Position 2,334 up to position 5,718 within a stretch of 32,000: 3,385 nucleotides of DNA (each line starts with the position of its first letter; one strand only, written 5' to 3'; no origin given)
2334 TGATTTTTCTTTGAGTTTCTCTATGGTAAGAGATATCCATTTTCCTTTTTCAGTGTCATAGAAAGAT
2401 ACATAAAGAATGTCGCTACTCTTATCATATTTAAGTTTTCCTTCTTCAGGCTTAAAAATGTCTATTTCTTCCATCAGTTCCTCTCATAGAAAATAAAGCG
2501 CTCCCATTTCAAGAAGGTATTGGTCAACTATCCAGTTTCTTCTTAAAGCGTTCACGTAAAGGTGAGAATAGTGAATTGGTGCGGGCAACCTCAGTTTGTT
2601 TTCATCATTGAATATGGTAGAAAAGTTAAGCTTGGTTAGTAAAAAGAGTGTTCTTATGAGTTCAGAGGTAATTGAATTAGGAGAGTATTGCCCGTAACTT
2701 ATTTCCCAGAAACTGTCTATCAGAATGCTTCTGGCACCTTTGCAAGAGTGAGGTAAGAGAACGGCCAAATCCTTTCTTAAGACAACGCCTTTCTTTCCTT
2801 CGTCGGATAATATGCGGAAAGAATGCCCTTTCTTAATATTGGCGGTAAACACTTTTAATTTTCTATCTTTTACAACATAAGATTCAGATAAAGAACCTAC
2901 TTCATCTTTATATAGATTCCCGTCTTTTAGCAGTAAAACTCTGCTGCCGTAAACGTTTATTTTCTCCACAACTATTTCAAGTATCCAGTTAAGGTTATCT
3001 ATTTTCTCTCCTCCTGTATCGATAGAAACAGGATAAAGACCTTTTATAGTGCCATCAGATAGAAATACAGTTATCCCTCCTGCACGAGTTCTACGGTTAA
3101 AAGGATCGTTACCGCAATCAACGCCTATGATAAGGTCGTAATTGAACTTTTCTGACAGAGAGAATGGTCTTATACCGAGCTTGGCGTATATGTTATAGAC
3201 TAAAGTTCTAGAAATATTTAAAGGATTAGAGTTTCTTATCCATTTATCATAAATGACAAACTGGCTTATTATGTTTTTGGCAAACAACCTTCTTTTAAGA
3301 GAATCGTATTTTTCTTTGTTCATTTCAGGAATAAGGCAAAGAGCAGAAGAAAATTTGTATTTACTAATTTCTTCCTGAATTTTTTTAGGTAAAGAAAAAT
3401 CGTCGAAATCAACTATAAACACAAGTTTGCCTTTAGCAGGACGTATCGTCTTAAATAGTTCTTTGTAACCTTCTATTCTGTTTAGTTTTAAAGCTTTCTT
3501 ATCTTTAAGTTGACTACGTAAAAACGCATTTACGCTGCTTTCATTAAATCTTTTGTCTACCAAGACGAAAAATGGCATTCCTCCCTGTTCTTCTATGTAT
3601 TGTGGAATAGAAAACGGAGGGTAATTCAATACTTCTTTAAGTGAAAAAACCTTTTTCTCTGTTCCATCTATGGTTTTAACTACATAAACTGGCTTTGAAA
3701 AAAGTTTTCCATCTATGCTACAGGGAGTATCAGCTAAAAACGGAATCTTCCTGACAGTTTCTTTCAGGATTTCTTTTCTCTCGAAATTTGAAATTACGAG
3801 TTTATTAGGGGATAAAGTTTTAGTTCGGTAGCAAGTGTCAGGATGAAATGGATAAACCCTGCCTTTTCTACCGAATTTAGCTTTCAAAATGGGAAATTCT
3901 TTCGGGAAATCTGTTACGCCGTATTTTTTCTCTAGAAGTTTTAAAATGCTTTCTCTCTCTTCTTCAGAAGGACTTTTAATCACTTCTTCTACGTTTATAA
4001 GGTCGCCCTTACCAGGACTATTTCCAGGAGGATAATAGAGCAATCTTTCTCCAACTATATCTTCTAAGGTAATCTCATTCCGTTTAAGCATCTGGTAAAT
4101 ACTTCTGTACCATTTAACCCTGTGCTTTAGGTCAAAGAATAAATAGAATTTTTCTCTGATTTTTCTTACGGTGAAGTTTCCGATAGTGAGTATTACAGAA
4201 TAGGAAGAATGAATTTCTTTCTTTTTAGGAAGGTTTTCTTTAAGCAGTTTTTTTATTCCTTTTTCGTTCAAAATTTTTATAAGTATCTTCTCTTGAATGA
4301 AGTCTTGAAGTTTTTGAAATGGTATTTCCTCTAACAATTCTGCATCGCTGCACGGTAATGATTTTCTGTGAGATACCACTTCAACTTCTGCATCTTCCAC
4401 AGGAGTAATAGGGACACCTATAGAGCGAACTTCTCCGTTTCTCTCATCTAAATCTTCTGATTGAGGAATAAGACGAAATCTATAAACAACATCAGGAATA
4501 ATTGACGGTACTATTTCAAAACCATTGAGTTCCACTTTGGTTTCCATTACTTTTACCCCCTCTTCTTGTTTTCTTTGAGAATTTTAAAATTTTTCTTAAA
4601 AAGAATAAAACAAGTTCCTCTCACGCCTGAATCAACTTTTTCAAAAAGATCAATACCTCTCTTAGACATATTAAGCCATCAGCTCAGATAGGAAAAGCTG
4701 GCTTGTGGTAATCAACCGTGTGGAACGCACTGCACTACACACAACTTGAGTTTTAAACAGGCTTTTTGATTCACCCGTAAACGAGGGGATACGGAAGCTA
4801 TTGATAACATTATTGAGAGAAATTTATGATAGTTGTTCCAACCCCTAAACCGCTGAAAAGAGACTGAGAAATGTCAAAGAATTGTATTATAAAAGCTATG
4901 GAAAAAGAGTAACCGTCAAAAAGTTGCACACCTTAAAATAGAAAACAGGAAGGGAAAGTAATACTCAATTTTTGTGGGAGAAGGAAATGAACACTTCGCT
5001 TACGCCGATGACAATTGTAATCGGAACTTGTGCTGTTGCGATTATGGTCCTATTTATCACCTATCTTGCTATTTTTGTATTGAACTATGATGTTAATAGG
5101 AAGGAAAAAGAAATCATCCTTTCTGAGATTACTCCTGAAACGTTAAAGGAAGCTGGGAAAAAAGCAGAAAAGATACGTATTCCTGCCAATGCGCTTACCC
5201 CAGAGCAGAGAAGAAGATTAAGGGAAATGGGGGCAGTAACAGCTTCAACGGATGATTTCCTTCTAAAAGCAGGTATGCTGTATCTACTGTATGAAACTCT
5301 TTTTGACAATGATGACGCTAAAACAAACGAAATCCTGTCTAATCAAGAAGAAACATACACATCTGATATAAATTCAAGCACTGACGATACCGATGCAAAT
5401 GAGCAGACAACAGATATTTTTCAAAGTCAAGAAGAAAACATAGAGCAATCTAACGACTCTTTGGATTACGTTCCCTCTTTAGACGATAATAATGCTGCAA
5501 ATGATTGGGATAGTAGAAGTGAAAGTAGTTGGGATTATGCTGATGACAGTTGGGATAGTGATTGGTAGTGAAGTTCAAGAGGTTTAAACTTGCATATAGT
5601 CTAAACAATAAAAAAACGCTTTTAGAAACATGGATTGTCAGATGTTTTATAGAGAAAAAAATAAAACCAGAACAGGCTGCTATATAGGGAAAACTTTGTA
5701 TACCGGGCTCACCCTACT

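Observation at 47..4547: Candidate undescribed Argonaute-linked system: catalytic long pAgo + DUF2283-like protein + RHH regulator + HslV-less HslU-like unfoldase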

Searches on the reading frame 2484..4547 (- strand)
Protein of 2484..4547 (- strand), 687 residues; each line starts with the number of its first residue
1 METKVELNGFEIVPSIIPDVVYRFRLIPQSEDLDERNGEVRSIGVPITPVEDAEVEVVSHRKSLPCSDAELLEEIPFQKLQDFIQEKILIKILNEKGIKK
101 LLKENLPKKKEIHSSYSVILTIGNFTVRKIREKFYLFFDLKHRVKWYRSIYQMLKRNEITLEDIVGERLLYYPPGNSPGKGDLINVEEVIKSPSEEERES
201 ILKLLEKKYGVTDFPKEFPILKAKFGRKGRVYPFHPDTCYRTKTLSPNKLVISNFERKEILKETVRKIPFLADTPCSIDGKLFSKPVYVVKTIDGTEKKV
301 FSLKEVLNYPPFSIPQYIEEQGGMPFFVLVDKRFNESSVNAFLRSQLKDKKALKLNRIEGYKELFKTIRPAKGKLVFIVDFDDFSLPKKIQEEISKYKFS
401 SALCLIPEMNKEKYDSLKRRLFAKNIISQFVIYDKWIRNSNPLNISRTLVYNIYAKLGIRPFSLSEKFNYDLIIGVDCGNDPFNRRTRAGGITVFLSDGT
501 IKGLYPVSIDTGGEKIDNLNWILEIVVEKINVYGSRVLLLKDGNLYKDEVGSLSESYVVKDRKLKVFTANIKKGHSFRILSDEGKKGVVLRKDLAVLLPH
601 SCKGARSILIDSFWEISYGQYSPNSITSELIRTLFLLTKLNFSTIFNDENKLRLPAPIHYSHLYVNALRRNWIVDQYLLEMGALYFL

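Call 3: search_protein_families(library=pfam, proteins=[window:2484-4547:-], max_evalue=0.1)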
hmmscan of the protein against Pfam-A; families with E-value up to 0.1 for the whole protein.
window:2484-4547:- (687 aa): 2 families
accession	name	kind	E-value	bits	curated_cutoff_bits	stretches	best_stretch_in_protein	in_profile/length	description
PF02171.23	Piwi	-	4.2e-16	59.5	28.9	1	403-584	3-207/302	Piwi domain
PF20651.3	EXOC6_Sec15_N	-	0.069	13.5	27.2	0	386-453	92-158/170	Exocyst complex component EXOC6/Sec15, N-terminal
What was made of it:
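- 2484..4547 (-): Long-A catalytic prokaryotic Argonaute, 687 aa, of the MjAgo/PfAgo-like clade. Piwi PF02171, E 4e-16 (call 3).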

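Call 4: search_protein_families(library=padloc, proteins=[window:2484-4547:-], max_evalue=0.1)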
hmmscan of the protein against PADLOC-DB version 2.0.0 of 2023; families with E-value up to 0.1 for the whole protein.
window:2484-4547:- (687 aa): 10 families
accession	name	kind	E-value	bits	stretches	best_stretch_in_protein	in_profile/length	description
PDLC02428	PprPIWI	-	5.2e-46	155.7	1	80-687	92-666/666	-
PDLC02397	pAgo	-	1.5e-29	101.4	1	410-687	313-578/578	-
PDLC02436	pAgo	-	3e-27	93.6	1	335-668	52-442/460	-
PDLC02386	pAgo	-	2.7e-16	57.2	1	388-535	404-547/697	-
PDLC02387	pAgo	-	3.9e-09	33.4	1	390-664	382-649/672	-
PDLC02380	pAgo_II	-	2.4e-08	30.8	1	414-556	464-608/737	Class II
PDLC02385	pAgo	-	8.7e-06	22.8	1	409-478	385-453/674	-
PDLC02381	pAgo_II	-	2.9e-05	20.7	1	326-477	242-394/617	Class II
PDLC02388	pAgo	-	2.9e-05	20.5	1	411-582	441-610/716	-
PDLC02391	pAgo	-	0.00081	15.7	1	381-518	418-565/742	-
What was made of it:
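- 2484..4547 (-): Top PADLOC model PprPIWI, E 5e-46 over residues 80-687 (call 4).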

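Call 5: search_protein_families(library=ncbifam, proteins=[window:2484-4547:-], max_evalue=0.1)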
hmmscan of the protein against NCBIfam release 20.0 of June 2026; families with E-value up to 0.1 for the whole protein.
window:2484-4547:- (687 aa): 0 families

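Call 21: find_homologous_proteins(query=window:2484-4547:-, max_evalue=0.001)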
Query window:2484-4547:- (687 aa): 3 proteins with E <= 0.001 among 8000 candidates.
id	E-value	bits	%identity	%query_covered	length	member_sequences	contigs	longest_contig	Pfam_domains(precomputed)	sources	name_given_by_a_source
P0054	0.0e+0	1340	85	100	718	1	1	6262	PF02171.24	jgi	jgi:argonaute family protein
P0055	0.0e+0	1167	75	100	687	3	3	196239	PF02171.24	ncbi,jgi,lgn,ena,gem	-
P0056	8.5e-199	681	49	99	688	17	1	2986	PF02171.24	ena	-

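Call 22: find_encoding_contigs(protein=P0055, flank=10000, max_places=3)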
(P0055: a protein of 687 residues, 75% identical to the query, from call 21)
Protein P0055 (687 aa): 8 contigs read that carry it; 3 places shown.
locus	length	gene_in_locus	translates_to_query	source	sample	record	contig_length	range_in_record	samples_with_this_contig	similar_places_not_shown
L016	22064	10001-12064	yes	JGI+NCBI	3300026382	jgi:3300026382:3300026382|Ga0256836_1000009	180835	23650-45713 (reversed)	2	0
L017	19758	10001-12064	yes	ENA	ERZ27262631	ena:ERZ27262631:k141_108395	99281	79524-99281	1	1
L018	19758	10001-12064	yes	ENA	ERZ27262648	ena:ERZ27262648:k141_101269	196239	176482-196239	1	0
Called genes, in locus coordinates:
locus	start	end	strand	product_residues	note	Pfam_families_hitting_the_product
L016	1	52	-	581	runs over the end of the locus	PF27537:HoxH (weak), PF00374:NiFeSe_Hases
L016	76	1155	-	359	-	PF01058:Oxidored_q6, PF14720:NiFe_hyd_SSU_C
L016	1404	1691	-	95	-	PF01022:HTH_5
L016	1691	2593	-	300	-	PF04432:FrhB_FdhB_C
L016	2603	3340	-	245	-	PF12797:Fer4_2 (faint), PF01058:Oxidored_q6, PF00037:Fer4 (weak), PF13237:Fer4_10, PF12838:Fer4_7, PF13187:Fer4_9, PF00037:Fer4 (weak), PF12837:Fer4_6 (weak)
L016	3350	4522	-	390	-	PF00374:NiFeSe_Hases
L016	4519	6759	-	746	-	PF00708:Acylphosphatase, PF07503:zf-HYPF, PF01300:Sua5_yciO_yrdC, PF17788:HypF_C, PF22521:HypF_C_2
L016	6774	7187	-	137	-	PF06094:GGACT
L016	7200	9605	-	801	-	PF02518:HATPase_c, PF00204:DNA_gyraseB, PF01751:Toprim, PF21249:GyrB_hook (weak), PF00986:DNA_gyraseB_C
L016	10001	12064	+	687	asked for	PF02171:Piwi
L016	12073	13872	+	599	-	PF00496:SBP_bac_5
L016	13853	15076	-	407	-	PF03453:MoeA_N, PF00994:MoCF_biosynth, PF03454:MoeA_C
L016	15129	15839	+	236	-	PF03205:MobB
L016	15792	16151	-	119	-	-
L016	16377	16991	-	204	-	PF03544:TonB_C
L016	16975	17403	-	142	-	PF02472:ExbD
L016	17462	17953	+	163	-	PF01618:MotA_ExbB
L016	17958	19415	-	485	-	PF02934:GatB_N, PF02637:GatB_Yqey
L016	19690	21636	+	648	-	PF00912:Transgly, PF00905:Transpeptidase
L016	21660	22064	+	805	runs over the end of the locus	PF00521:DNA_topoisoIV, PF03989:DNA_gyraseA_C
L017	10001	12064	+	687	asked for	PF02171:Piwi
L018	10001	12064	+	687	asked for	PF02171:Piwi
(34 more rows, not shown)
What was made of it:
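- The nearest pAgo orthologue is solitary (call 22).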

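Call 23: find_encoding_contigs(protein=P0056, flank=10000, max_places=3)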
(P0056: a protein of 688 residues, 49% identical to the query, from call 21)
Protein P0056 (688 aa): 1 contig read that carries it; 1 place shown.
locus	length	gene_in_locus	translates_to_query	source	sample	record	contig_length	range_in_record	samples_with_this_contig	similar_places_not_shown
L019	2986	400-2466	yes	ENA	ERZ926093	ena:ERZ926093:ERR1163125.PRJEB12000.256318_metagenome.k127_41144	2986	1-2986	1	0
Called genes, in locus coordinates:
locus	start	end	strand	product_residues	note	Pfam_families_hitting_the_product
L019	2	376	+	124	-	?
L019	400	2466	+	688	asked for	PF02171:Piwi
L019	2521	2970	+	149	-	-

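Call 24: search_solved_structures(query=window:2484-4547:-, max_evalue=0.01, show_alignments=2)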
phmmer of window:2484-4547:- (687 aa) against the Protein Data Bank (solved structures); distinct sequences matched with E-value up to 0.01: 9.
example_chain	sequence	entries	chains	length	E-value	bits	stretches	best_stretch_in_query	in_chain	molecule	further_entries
8jsi_A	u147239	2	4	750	2.5e-42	148.7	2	298-687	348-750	Argonaute family protein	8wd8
5g5s_A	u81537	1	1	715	6.7e-42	147.3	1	98-687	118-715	ARGONAUTE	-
5g5t_A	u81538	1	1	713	7.4e-42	147.1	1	69-687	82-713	ARGONAUTE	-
1u04_A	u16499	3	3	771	2.2e-37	132.3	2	311-687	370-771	hypothetical protein PF0537 | Argonaute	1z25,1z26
8jpx_B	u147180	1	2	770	2.2e-37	132.3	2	311-687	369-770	Protein argonaute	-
6kr6_A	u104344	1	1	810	9.5e-05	24.5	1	401-494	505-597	Protein piwi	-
8xhs_A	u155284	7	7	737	0.0001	24.4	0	448-533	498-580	KmAgo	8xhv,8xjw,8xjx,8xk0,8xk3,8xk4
9s0z_B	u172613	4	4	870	0.00012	24.1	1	374-543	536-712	Piwi-like protein 1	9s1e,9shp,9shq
5guh_A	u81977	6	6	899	0.0049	18.8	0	390-544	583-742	PIWI | Piwi-like protein Siwi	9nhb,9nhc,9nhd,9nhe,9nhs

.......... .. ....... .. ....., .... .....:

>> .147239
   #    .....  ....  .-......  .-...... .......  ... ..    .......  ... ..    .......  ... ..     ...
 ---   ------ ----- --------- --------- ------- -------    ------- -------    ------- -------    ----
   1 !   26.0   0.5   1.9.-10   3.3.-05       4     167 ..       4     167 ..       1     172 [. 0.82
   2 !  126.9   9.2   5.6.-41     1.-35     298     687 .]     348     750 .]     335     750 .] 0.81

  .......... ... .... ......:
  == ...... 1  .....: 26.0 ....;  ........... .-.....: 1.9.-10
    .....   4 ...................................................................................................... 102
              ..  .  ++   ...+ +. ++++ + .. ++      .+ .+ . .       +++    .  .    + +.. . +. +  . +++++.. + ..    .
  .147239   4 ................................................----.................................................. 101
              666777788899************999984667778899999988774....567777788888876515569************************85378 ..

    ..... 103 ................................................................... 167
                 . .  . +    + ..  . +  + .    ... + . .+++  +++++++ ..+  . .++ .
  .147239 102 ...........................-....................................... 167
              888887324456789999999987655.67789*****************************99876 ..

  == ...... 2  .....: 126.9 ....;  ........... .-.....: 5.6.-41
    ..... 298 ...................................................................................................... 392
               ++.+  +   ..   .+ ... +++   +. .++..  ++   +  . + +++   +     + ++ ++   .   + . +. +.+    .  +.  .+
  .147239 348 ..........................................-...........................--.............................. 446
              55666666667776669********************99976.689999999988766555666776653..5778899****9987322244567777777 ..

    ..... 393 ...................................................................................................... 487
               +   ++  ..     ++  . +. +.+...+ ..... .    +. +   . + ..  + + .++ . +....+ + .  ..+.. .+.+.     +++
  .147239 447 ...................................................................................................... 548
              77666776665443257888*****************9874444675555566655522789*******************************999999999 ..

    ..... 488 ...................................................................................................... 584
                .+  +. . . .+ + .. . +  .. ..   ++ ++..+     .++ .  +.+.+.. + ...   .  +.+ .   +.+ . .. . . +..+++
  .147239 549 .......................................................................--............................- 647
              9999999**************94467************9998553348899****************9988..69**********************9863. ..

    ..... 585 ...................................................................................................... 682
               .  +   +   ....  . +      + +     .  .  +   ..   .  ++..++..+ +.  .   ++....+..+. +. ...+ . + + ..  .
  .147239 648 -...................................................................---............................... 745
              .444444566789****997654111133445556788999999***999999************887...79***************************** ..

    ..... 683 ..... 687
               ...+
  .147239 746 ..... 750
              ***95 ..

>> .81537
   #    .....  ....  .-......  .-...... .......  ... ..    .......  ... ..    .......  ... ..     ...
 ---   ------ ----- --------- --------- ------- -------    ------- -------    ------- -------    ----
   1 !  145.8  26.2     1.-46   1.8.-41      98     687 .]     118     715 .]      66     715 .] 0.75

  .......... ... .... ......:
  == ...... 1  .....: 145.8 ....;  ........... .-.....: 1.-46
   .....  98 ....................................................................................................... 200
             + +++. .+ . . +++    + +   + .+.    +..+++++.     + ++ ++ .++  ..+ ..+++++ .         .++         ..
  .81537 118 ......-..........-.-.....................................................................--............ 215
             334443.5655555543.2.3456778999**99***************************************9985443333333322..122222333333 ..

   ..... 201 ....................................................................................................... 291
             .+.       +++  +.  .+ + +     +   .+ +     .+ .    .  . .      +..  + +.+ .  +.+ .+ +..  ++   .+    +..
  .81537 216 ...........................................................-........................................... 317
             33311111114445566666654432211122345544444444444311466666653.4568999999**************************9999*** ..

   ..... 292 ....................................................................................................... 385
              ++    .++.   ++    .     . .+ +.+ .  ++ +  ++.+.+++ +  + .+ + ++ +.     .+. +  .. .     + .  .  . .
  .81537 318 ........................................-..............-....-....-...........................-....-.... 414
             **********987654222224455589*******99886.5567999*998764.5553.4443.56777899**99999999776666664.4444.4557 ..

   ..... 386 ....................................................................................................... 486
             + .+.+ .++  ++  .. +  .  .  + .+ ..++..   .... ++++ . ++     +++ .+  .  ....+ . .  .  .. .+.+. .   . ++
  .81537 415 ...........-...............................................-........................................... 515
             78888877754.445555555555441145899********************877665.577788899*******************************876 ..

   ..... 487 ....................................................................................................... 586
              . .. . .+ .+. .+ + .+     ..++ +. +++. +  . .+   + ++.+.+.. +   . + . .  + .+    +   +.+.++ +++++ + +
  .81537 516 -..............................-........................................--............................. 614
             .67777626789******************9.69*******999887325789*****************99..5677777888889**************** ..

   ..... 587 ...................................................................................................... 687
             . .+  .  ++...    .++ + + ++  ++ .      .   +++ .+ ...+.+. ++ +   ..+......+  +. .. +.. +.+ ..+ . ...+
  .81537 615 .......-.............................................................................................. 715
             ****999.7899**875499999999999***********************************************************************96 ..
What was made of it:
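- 2484..4547 (-): PDB hits 8jsi, MjAgo 5g5s/5g5t and PfAgo 1u04 at E 1e-37 to 1e-42; the MjAgo alignment spans residues 69-687 (call 24).
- On Long-A catalytic prokaryotic Argonaute: Y413/K417/Q428/K455 align to the MjAgo Y/K/Q/K positions (call 24).
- Closest known: MjAgo. Same: Catalytic D-E-D-H/D residues, the Y-K-Q-K 5'-phosphate pocket and the C-terminal LPAPIHY motif are all present (call 24).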

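Call 27: search_protein_families(library=pfam, proteins=[L019:2-376:+, L019:2521-2970:+, L016:12073-13872:+], max_evalue=0.1)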
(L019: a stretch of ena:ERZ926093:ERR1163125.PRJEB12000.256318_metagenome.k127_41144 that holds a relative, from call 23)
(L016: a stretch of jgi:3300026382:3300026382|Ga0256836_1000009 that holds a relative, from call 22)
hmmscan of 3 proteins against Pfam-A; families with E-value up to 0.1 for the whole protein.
L019:2-376:+ (124 aa): 0 families

L019:2521-2970:+ (149 aa): 4 families
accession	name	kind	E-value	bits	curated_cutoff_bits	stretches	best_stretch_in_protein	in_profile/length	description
PF10392.15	COG5_N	-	0.005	17.5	31.2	1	80-146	24-90/132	Conserved oligomeric Golgi complex subunit 5, N-terminal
PF08623.16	TIP120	-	0.017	15.4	25.9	0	84-143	51-109/166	TATA-binding protein interacting (TIP20)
PF20421.4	DHR-2_Lobe_C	-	0.019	15.4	26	0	19-64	33-77/103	DHR-2, Lobe C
PF04513.17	Baculo_PEP_C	-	0.034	14.7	38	0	84-146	37-96/140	Baculovirus polyhedron envelope protein, PEP, C terminus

L016:12073-13872:+ (599 aa): 1 family
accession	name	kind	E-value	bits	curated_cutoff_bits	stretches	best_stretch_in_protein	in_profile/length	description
PF00496.27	SBP_bac_5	-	1.8e-89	300.9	32.4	1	114-506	1-363/368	Bacterial extracellular solute-binding proteins, family 5 Middle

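Call 53: find_related_loci(query=A4, collection=metagenome_contigs, flank=8000)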
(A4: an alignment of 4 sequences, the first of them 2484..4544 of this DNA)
Query A4 (686 aa) in metagenome_contigs; peptide patterns used: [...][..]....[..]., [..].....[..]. (x = any residue, [..] = any of these).
600 stretches matched a pattern, but none encodes a relative of the query by tblastn (E <= 1e-3).
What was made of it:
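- Tried and rejected: First metagenome scan with the pAgo alignment (call 53).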

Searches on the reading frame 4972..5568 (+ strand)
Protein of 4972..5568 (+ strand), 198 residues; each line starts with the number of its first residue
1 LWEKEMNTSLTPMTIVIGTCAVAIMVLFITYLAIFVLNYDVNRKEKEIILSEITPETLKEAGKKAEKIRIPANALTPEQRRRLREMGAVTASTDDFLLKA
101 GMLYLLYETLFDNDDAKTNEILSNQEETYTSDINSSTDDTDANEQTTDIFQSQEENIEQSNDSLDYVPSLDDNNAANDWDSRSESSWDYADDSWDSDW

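Call 3: search_protein_families(library=pfam, proteins=[window:4972-5568:+], max_evalue=0.1)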
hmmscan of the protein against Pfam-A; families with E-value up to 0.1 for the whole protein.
window:4972-5568:+ (198 aa): 1 family
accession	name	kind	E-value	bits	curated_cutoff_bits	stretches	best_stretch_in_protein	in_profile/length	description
PF02390.23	Methyltransf_4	-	0.044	13.7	24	1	63-118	87-143/173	Putative methyltransferase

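Call 4: search_protein_families(library=padloc, proteins=[window:4972-5568:+], max_evalue=0.1)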
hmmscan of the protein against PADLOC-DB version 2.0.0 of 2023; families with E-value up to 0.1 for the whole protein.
window:4972-5568:+ (198 aa): 1 family
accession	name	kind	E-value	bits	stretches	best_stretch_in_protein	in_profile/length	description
PDLC00610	ZorB1|ZorB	-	0.015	12.9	1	22-121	25-108/254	MotB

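Call 5: search_protein_families(library=ncbifam, proteins=[window:4972-5568:+], max_evalue=0.1)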
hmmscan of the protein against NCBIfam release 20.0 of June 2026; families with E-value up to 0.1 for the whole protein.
window:4972-5568:+ (198 aa): 1 family
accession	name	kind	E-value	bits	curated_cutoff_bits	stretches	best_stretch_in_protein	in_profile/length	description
TIGR00091.1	TIGR00091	equivalog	0.044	13.1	112.65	0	63-111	102-151/194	tRNA (guanosine(46)-N7)-methyltransferase TrmB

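Call 71: search_protein_families(library=phrogs, proteins=[window:4972-5568:+], max_evalue=0.01)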
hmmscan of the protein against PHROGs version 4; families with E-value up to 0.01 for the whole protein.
window:4972-5568:+ (198 aa): 1 family
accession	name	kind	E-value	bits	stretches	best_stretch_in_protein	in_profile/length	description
phrog_29842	-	unknown function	0.0006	20.8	1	74-86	16-28/45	-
